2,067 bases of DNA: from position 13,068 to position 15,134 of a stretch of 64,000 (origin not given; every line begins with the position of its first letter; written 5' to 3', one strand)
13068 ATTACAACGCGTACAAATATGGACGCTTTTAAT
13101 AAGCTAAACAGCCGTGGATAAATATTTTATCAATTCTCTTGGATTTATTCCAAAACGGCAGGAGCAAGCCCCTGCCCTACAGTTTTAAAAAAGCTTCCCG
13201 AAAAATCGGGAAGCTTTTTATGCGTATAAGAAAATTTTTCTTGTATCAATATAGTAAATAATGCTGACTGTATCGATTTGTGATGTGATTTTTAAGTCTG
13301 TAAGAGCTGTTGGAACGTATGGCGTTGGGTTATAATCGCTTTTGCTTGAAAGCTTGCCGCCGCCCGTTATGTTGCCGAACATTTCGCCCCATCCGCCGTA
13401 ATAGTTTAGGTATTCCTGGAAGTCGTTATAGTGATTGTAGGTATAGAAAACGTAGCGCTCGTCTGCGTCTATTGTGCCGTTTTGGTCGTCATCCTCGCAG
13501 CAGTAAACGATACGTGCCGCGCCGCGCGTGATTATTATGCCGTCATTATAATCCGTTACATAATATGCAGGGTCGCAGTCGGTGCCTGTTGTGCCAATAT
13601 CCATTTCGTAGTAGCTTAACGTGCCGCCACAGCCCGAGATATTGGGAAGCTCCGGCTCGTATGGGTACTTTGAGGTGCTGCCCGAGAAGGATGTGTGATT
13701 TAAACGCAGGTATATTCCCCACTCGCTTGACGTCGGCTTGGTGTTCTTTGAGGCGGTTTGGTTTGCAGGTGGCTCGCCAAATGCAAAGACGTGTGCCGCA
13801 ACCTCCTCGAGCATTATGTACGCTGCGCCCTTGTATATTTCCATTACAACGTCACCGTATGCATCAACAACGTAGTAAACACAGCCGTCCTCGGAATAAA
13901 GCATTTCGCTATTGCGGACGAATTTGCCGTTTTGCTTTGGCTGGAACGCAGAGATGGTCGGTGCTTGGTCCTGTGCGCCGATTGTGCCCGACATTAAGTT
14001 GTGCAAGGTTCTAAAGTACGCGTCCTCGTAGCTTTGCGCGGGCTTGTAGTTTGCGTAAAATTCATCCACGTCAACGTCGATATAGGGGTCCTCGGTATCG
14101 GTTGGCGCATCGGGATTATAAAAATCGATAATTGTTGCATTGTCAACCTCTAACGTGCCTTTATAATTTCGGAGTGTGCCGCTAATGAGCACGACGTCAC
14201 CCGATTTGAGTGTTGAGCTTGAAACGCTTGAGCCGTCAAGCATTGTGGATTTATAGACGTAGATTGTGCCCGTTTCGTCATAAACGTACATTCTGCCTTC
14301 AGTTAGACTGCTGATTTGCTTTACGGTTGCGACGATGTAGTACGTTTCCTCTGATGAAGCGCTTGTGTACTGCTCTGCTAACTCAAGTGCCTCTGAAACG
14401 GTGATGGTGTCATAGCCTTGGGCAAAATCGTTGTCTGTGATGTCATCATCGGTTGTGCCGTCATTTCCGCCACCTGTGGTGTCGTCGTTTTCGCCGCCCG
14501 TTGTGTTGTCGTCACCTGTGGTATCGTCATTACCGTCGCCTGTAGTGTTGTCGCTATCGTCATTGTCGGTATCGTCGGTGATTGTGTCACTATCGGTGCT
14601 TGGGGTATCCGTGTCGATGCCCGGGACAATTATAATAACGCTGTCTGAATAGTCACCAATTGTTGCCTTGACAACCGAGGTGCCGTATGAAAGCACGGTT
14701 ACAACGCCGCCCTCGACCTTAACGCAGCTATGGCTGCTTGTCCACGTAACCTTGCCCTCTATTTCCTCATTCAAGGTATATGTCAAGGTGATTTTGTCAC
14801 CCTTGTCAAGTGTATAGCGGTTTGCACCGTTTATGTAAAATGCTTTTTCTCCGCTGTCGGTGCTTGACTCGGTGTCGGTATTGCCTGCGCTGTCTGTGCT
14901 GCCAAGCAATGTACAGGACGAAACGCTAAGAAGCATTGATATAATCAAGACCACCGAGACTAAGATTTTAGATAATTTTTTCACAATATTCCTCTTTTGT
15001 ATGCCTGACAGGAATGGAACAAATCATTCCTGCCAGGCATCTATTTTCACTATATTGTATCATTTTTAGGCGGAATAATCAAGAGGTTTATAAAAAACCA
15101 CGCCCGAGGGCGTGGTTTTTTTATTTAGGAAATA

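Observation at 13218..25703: Candidate extracellular nucleic-acid capture, degradation and import system: a CUT1-type ABC importer co-transcribed with tethered nucleases, convergent on the nucleoside salvage cluster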

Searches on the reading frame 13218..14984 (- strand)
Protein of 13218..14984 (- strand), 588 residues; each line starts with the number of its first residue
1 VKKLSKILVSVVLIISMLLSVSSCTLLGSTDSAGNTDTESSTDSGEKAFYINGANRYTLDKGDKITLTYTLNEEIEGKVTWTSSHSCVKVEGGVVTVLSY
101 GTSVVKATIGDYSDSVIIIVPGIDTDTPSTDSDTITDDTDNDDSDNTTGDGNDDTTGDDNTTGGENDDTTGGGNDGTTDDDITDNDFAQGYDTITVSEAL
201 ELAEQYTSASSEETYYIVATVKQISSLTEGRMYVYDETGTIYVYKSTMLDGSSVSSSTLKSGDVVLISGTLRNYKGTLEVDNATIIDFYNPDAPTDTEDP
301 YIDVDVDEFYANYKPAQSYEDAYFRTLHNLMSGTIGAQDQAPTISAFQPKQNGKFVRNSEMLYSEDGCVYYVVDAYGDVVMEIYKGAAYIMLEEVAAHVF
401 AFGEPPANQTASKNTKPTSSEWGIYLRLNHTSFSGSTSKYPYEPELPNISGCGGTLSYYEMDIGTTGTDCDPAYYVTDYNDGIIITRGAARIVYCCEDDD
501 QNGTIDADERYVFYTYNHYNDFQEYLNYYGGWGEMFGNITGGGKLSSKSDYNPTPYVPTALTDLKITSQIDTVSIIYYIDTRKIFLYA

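Call 4: search_protein_families(library=pfam, proteins=[window:13218-14984:-], max_evalue=0.01)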
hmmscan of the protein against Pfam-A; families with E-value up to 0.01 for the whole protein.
window:13218-14984:- (588 aa): 2 families
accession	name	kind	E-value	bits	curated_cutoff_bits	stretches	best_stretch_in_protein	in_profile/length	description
PF01336.31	tRNA_anti-codon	-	0.00016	22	27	1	232-281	20-68/75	OB-fold nucleic acid binding domain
PF00545.25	Ribonuclease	-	0.002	19.1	24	1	446-524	46-96/98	ribonuclease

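Call 7: search_protein_families(library=ncbifam, proteins=[window:13218-14984:-], max_evalue=0.01)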
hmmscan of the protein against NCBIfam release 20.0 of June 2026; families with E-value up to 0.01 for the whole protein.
window:13218-14984:- (588 aa): 0 families

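Call 22: search_solved_structures(query=window:13218-14984:-, max_evalue=1, show_alignments=3)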
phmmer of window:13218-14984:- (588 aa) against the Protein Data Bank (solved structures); distinct sequences matched with E-value up to 1: 0.

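Call 39: search_solved_structures(query=A2, max_evalue=1, show_alignments=3)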
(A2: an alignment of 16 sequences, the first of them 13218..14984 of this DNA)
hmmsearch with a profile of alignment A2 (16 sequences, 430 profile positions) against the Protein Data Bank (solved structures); distinct sequences matched with E-value up to 1: 2.
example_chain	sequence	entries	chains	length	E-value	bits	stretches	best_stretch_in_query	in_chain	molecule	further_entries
7x30_P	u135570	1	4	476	0.48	12.6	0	42-151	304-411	Hoc-like protein ORF90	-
6ic4_A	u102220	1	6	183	0.63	12.2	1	139-220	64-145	Toluene tolerance efflux transporter (ABC superfamily, PerI-bind)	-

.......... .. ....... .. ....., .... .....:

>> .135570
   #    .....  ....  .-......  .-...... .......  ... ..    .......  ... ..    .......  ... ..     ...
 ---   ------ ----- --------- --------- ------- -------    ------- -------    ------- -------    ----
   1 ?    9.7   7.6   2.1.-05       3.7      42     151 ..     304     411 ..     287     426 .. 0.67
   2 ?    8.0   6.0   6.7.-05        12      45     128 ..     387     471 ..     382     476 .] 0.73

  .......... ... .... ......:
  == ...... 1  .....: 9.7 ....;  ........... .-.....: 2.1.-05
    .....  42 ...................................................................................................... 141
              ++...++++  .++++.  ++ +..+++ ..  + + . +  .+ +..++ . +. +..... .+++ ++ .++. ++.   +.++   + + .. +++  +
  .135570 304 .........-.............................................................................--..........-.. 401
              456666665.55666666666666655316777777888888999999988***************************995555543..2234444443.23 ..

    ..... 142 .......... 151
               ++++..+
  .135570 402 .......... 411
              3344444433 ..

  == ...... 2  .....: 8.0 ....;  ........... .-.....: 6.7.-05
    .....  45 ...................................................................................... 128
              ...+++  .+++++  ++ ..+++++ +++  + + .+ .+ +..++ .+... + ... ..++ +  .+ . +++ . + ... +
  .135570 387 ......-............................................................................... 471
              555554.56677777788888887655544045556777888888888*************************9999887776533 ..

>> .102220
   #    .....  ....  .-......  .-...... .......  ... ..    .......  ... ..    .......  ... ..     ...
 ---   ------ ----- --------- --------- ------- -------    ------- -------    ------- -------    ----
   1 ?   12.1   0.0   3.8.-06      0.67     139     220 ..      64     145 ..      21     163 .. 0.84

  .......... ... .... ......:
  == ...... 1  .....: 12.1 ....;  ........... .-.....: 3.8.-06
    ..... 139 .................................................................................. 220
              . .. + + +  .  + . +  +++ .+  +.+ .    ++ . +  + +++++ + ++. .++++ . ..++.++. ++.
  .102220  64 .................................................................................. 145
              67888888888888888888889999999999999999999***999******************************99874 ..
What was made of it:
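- Tried and rejected: The profile of the 588-aa family hit only Ig-like noise (call 39).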

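Call 43: find_homologous_proteins(query=window:13218-14984:-, max_evalue=0.001)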
Query window:13218-14984:- (588 aa): 1479 proteins with E <= 0.001 among 8000 candidates; the best 120 are listed.
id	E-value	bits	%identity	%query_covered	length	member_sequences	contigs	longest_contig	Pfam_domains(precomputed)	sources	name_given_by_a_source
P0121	0.0e+0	1235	96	100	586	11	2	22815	-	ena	-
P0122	0.0e+0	1081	80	100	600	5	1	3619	-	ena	-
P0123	0.0e+0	1046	88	68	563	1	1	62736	-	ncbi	-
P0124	0.0e+0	1024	95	68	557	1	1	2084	-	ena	-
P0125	1.1e-268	911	69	100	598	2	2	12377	-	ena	-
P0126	2.5e-267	906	71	100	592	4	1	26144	-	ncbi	-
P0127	3.6e-263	892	78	68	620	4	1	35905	PF01469.25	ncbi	-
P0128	2.0e-257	873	67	100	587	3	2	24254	-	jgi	-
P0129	6.1e-250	849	77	68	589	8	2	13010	-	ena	-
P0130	8.3e-250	848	67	100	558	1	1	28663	-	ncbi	-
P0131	2.2e-248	844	66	99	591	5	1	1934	PF01336.32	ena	-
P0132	2.8e-248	843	93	49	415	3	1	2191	-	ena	-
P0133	3.8e-248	843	76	68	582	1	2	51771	-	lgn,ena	-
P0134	6.9e-248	842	67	100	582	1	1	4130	-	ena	-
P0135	1.2e-245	835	67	94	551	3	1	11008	-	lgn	-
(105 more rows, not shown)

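Call 56: predict_structure(alignment_id=A3)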
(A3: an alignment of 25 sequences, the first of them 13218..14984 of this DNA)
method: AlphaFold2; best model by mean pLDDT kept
length: 588 residues; sequences in the alignment: 25
mean_pLDDT: 53.5   pTM: 0.32
mean pLDDT of the five models: 53.5, 51.9, 51.5, 50.2, 49.2
residues with pLDDT >= 90: 103; 70-90: 101; 50-70: 43; < 50: 341
segments of 3 or more residues with pLDDT < 50: 24-46, 124-185, 331-579, 583-588
pLDDT, mean of each block of 10 residues (from residue 1): 81 86 43 25 50 86 93 87 89 92 86 85 44 31 32 32 31 28 54 95 93 95 84 95 93 81 92 94 91 66 69 54 58 32 29 35 37 40 33 28 29 32 28 29 30 36 26 27 32 40 34 35 33 28 28 25 30 37 46
secondary structure, 60 per line:
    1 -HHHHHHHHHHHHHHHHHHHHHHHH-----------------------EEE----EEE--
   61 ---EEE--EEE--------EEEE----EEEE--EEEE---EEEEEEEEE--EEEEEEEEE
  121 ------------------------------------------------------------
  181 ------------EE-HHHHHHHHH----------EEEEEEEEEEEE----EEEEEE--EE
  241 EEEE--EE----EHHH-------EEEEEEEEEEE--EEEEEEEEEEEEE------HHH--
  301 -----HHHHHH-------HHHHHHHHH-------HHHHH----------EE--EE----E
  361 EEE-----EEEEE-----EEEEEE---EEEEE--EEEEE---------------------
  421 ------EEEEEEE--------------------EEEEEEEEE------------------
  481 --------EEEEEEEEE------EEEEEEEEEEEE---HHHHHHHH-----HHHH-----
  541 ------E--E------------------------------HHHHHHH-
elements in order: H2-25 E49-51 E56-58 E64-66 E69-71 E80-83 E88-91 E94-97 E101-109 E112-120 H196-204 E215-226 E231-236 E239-244 E264-274 E277-289 H306-311 H319-327 H335-339 E360-363 E369-373 E379-384 E388-392 E395-399 E427-433 E454-462 E489-497 E504-515 H519-526 H532-535 H581-587
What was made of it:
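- On Microbial ribonuclease N1/T1/barnase (PF00545): AF2 pLDDT is below 50 for residues 331-579 (call 56).
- AF2 could not fold the domain (call 56).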

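Call 57: search_protein_families(library=pfam, alignment_id=A3, max_evalue=0.1)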
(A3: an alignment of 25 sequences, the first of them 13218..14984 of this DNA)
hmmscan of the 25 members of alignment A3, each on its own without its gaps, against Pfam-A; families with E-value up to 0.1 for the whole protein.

A. member 1, window:13218-14984:- (588 aa): 3 families
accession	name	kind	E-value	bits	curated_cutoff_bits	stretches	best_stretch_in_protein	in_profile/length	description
PF01336.31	tRNA_anti-codon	-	0.00016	22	27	1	232-281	20-68/75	OB-fold nucleic acid binding domain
PF00545.25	Ribonuclease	-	0.002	19.1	24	1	446-524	46-96/98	ribonuclease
PF22359.2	Big-like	-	0.052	14.2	27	1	91-120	17-46/48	Bacterial Ig-like domain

B. families by the number of members that match (of 25 scanned): 16 families
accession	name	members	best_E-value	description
PF00545.25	Ribonuclease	20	0.001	ribonuclease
PF01336.31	tRNA_anti-codon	19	7.6e-06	OB-fold nucleic acid binding domain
PF22359.2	Big-like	14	1.2e-05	Bacterial Ig-like domain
PF02368.24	Big_2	12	1.7e-08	Bacterial Ig-like domain (group 2)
PF17244.8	CDC24_OB3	3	0.011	Cell division control protein 24, OB domain 3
PF21461.3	HL_N-beta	2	0.0047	Hyaluronate lyase, N-terminal beta-sheet domain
PF01080.22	Presenilin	1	0.0046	Presenilin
PF22251.1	PFF1_TM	1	0.0062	Vacuolar membrane protease, transmembrane domain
PF15957.10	Comm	1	0.0069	Commissureless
PF19321.4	KCTD18_C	1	0.013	BTB/POZ domain-containing protein KCTD18 C-terminus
PF01504.24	PIP5K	1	0.013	Phosphatidylinositol-4-phosphate 5-Kinase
PF06451.17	Moricin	1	0.014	Moricin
PF24871.1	Piezo_TM1-24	1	0.017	Piezo TM1-24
PF10717.14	ODV-E18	1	0.037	Occlusion-derived virus envelope protein ODV-E18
PF10235.14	Cript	1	0.061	Microtubule-associated protein CRIPT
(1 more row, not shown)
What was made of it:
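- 13218..14984 (-): 588-aa lipoprotein: Ig-like domain (about 49-120), acidic linker, OB fold (about 187-290) and a conserved C-terminal domain (about 385-560) that is a probable divergent barnase/RNase Sa-type ribonuclease. PF00545 is below threshold in 20/25 members (call 57).
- PF00545 is the top non-OB hit in 20/25 members (call 57).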

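Call 61: fold_search(model_id=the predicted structure, library=pdb)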
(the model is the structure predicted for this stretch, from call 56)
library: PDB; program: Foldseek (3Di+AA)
matches with E <= 10: 835; with E <= 0.001: 51
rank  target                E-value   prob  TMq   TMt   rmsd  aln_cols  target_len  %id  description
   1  7quz_AAA              9.1e-05  1.00  0.12  0.37   1.8        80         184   28  Crystal structure of the SeMet octameric C-terminal Big_2-CBM56 domains from Paenibacillus illinoisensis (Bacillus c (released 2023-02-01)
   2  8k9x_B                1.7e-04  1.00  0.15  0.18  18.2       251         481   14  Crystal structure of plasmodium LysRS complexing with ASP3026 derived LysRS inhibitor 5 (ADKI5) (released 2024-06-26)
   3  4ycv_D                1.9e-04  1.00  0.15  0.18  18.2       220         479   13  Crystal structure of cladosporin in complex with plasmodium lysyl-tRNA synthetase (released 2015-06-24)
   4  4pg3_A                2.0e-04  1.00  0.15  0.18  16.7       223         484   13  Crystal structure of KRS complexed with inhibitor (released 2014-07-16)
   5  7quz_DDD              2.1e-04  1.00  0.12  0.36   1.9        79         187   28  Crystal structure of the SeMet octameric C-terminal Big_2-CBM56 domains from Paenibacillus illinoisensis (Bacillus c (released 2023-02-01)
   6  4pg3_B                2.2e-04  1.00  0.15  0.18  18.2       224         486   12  Crystal structure of KRS complexed with inhibitor (released 2014-07-16)
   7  8k9x_A                2.2e-04  1.00  0.15  0.18  20.0       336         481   11  Crystal structure of plasmodium LysRS complexing with ASP3026 derived LysRS inhibitor 5 (ADKI5) (released 2024-06-26)
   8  7quz_BBB              2.8e-04  1.00  0.12  0.37   1.9        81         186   27  Crystal structure of the SeMet octameric C-terminal Big_2-CBM56 domains from Paenibacillus illinoisensis (Bacillus c (released 2023-02-01)
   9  8k9u_A                2.8e-04  1.00  0.15  0.18  18.6       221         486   13  Crystal structure of plasmodium LysRS complexing with ASP3026 derived LysRS inhibitor 2 (ADKI2) (released 2024-06-26)
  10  6l4q_A                2.8e-04  1.00  0.15  0.17  17.9       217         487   14  Crystal Structure of Lysyl-tRNA Synthetase from Plasmodium falciparum complexed with L-lysine and Clado-B (released 2021-05-19)
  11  5zh4_A                2.8e-04  1.00  0.14  0.17  17.8       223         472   12  CRYSTAL STRUCTURE OF PfKRS WITH INHIBITOR CLADO-7 (released 2018-06-27)
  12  8k9s_B                3.0e-04  1.00  0.15  0.18  15.2       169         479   14  Crystal structure of plasmodium LysRS complexing with ASP3026 derived LysRS inhibitor 1 (ADKI1) (released 2024-06-26)
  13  6kcn_B                3.0e-04  1.00  0.15  0.18  18.0       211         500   15  Crystal structure of plasmodium lysyl-tRNA synthetase in complex with a cladosporin derivative 4 (released 2020-04-08)
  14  6kcn_D                3.1e-04  1.00  0.15  0.17  17.3       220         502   13  Crystal structure of plasmodium lysyl-tRNA synthetase in complex with a cladosporin derivative 4 (released 2020-04-08)
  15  6ka6_A                3.5e-04  1.00  0.15  0.18  17.8       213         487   15  Crystal structure of plasmodium lysyl-tRNA synthetase in complex with a cladosporin derivative 1 (released 2020-04-08)
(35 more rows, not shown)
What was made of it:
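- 13218..14984 (-): AF2 gives pLDDT above 90 for the Ig and OB domains, with Foldseek hits to Big_2, the LysRS N-terminal OB and RPA (calls 56, 61).
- The domain is fused to a nucleic-acid-type OB fold (call 61).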

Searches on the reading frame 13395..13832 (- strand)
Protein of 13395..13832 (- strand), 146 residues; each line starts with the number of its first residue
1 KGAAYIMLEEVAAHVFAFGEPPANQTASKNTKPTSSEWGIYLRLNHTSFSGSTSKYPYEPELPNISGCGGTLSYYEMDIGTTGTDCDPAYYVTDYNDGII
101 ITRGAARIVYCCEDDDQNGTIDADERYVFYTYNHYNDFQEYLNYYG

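Call 85: search_protein_representatives(protein=window:13395-13832:-)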
Query: 146 residues. Proteins with E-value up to 0.001 (for the whole library): 225; up to 1e-10: 192; up to 1e-30: 117. The best 150 are listed.
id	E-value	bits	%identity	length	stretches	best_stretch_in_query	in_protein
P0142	1.8e-71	255.2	79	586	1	1-146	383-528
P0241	6.3e-66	237.2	74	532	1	1-146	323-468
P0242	1.6e-62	226.1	70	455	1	1-146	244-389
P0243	2.4e-61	222.3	69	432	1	1-146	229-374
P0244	4.9e-61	221.3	52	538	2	1-146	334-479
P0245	8.4e-61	220.5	71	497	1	1-146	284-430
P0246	1.8e-60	219.5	68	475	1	1-146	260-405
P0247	2.1e-60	219.3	71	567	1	1-146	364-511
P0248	2.6e-60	218.9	70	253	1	2-146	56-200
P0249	3.8e-60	218.4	68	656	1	1-146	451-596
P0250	1.4e-59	216.6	71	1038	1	1-146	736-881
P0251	5.8e-59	214.6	66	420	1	1-146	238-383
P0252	9.4e-59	213.9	68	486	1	1-146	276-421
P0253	1.0e-58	213.8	72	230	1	3-146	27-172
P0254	1.4e-58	213.4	70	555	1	1-146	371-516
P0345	3.8e-34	134.0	51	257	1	3-145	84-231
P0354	3.1e-31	124.5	49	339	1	3-146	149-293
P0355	3.2e-31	124.5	49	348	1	1-146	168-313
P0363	2.4e-29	118.4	51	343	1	2-146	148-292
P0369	7.4e-28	113.6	51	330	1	3-146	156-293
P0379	1.7e-25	105.9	46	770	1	2-144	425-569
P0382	4.0e-24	101.4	51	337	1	2-146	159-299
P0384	7.2e-24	100.6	45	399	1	2-144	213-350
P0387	7.5e-23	97.3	49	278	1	2-144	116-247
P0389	3.9e-22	95.0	45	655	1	3-146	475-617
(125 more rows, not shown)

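Call 86: search_protein_families(library=pfam, proteins=[P0379, P0384, P0389, P0354, P0355, P0363, P0345, P0387, P0369, P0382], max_evalue=0.1)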
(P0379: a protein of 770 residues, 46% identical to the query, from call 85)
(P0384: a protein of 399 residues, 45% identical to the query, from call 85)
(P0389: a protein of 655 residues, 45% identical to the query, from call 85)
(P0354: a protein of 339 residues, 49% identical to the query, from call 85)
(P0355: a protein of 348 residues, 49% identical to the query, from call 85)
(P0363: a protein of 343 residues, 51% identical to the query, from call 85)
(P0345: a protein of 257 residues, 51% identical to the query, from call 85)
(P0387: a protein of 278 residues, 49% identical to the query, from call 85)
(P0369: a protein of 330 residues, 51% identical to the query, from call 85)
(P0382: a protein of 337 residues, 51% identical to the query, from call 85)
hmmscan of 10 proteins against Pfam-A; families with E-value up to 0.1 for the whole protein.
P0379 (770 aa): 1 family
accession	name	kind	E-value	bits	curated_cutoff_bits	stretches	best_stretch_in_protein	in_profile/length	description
PF05495.17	zf-CHY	-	0.0063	17.4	31.3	0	203-263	8-65/68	CHY zinc finger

P0384 (399 aa): 0 families

P0389 (655 aa): 0 families

P0354 (339 aa): 0 families

P0355 (348 aa): 2 families
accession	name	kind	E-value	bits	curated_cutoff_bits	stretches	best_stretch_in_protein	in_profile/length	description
PF10152.14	CCDC53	-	0.022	15.6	24.6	1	18-97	42-120/147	Subunit CCDC53 of WASH complex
PF21827.1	New_glue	-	0.039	14.1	31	1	33-71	32-69/94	New glue protein family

P0363 (343 aa): 1 family
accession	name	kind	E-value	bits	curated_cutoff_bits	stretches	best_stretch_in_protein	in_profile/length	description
PF06003.18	SMN_Tudor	-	0.07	13.6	22.7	0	115-157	4-47/58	Survival motor neuron protein (SMN), Tudor domain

P0345 (257 aa): 1 family
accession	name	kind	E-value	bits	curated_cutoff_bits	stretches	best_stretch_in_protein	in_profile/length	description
PF00545.25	Ribonuclease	-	0.047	14.7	24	1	147-226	39-96/98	ribonuclease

P0387 (278 aa): 0 families

P0369 (330 aa): 0 families

P0382 (337 aa): 1 family
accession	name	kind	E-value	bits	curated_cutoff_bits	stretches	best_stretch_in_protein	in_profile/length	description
PF15898.10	PRKG1_interact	-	0.0011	20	32.4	1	76-128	43-95/101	cGMP-dependent protein kinase interacting domain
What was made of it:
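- On Microbial ribonuclease N1/T1/barnase (PF00545): Only 1 of 10 divergent members hits (call 86).
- Tried and rejected: The most divergent members mostly lose the PF00545 hit (call 86).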
